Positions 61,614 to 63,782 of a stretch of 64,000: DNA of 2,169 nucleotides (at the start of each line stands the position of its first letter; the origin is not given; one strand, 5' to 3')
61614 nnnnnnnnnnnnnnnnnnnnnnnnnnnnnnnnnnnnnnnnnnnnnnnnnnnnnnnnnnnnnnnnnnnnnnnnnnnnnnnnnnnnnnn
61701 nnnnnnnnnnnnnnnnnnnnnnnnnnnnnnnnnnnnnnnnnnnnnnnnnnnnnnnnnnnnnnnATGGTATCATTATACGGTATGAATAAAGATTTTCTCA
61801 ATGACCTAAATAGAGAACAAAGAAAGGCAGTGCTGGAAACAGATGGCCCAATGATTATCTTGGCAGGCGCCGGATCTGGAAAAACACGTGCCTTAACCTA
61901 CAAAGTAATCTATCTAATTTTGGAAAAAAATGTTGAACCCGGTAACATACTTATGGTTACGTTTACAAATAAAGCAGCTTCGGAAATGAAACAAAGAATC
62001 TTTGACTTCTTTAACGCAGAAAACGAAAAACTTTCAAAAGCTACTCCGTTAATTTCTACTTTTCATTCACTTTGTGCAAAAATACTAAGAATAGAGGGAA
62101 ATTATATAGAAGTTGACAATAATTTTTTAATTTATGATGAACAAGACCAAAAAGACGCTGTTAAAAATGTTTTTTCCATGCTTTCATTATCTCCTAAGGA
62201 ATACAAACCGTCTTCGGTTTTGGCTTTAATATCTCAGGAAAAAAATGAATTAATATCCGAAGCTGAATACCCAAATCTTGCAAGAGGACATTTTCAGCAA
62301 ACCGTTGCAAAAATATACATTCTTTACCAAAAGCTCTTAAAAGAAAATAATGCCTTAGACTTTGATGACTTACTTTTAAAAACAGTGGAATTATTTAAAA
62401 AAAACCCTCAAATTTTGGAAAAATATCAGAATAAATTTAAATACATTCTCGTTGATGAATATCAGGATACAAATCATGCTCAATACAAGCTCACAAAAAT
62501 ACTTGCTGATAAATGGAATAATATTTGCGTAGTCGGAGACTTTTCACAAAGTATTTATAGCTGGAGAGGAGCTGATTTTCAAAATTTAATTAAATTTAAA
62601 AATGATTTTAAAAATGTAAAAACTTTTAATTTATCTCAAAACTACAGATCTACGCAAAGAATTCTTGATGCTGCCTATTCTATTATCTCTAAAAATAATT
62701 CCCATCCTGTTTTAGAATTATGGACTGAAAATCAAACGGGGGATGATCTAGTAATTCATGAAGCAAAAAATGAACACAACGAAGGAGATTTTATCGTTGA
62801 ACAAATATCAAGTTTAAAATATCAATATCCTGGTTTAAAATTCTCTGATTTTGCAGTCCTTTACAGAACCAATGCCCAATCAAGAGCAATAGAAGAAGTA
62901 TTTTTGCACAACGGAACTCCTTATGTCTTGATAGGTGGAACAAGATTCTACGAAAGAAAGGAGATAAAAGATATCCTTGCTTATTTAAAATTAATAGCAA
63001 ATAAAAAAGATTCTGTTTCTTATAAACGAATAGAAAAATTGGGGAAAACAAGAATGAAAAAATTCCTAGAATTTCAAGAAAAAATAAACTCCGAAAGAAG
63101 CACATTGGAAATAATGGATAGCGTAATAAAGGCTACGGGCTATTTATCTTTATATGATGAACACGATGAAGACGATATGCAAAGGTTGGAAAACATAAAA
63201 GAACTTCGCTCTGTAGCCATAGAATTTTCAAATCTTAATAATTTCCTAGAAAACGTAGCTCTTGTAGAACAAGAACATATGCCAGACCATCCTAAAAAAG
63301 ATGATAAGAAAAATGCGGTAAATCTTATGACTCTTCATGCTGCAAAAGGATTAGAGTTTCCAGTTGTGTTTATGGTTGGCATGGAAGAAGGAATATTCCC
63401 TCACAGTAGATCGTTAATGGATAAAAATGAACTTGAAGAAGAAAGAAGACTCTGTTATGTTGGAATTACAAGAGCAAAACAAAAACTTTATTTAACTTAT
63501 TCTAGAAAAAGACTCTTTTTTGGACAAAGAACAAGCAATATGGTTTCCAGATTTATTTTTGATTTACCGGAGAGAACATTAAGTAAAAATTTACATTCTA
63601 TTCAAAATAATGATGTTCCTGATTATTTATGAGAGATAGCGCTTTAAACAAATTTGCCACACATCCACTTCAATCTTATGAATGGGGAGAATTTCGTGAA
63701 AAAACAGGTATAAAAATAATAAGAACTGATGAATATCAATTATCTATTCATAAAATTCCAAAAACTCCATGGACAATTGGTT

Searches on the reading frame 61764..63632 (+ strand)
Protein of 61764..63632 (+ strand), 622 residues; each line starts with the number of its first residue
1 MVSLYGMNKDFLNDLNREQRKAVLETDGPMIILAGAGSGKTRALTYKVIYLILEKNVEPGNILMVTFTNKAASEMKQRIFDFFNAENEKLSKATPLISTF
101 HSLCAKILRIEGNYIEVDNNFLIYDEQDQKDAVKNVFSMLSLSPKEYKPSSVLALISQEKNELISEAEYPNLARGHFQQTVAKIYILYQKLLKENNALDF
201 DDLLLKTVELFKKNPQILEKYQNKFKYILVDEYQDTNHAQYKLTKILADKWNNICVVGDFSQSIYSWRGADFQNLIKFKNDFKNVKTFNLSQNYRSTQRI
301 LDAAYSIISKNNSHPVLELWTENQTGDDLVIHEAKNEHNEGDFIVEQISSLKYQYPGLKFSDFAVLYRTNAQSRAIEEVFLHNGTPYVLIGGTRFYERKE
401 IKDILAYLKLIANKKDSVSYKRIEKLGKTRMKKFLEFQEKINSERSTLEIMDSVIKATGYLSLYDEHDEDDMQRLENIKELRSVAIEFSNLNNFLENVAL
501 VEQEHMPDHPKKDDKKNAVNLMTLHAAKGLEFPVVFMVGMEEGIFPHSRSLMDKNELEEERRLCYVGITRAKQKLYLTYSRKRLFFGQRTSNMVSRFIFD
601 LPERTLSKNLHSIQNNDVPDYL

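Call 50: search_protein_families(library=pfam, proteins=[window:61764-63632:+], max_evalue=1)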
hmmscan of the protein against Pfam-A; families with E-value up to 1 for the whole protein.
window:61764-63632:+ (622 aa): 11 families
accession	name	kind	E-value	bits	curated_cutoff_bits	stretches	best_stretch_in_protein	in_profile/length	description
PF00580.27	UvrD-helicase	-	5.4e-90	302.2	23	1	15-283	1-271/271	UvrD/REP helicase N-terminal domain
PF13361.12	UvrD_C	-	3.6e-70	237.6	25.6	2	289-451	2-162/350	UvrD-like helicase C-terminal domain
PF13245.12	AAA_19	-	6.4e-22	78.6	25.1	1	19-266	1-132/134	AAA domain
PF13538.12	UvrD_C_2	-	2.3e-10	40.6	27.4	1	521-578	4-52/52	UvrD-like helicase C-terminal domain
PF01443.25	Viral_helicase1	-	1.5e-07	31.9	21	2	509-577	166-226/228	Viral superfamily 1 RNA helicase core domain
PF13604.12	AAA_30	-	3.9e-06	27.2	27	1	15-78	2-65/191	AAA domain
PF13086.12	AAA_11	-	0.0022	18.3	27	1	15-106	2-85/257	AAA domain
PF00270.35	DEAD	-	0.0039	17.4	26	1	19-87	4-73/167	DEAD/DEAH box helicase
PF13087.12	AAA_12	-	0.015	15.3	27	0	512-577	132-190/195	AAA domain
PF13173.12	AAA_14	-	0.016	15.6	27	1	187-257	22-96/129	AAA domain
PF03237.21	Terminase_6N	-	0.041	14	22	1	31-78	1-50/215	Terminase large subunit, T4likevirus-type, N-terminal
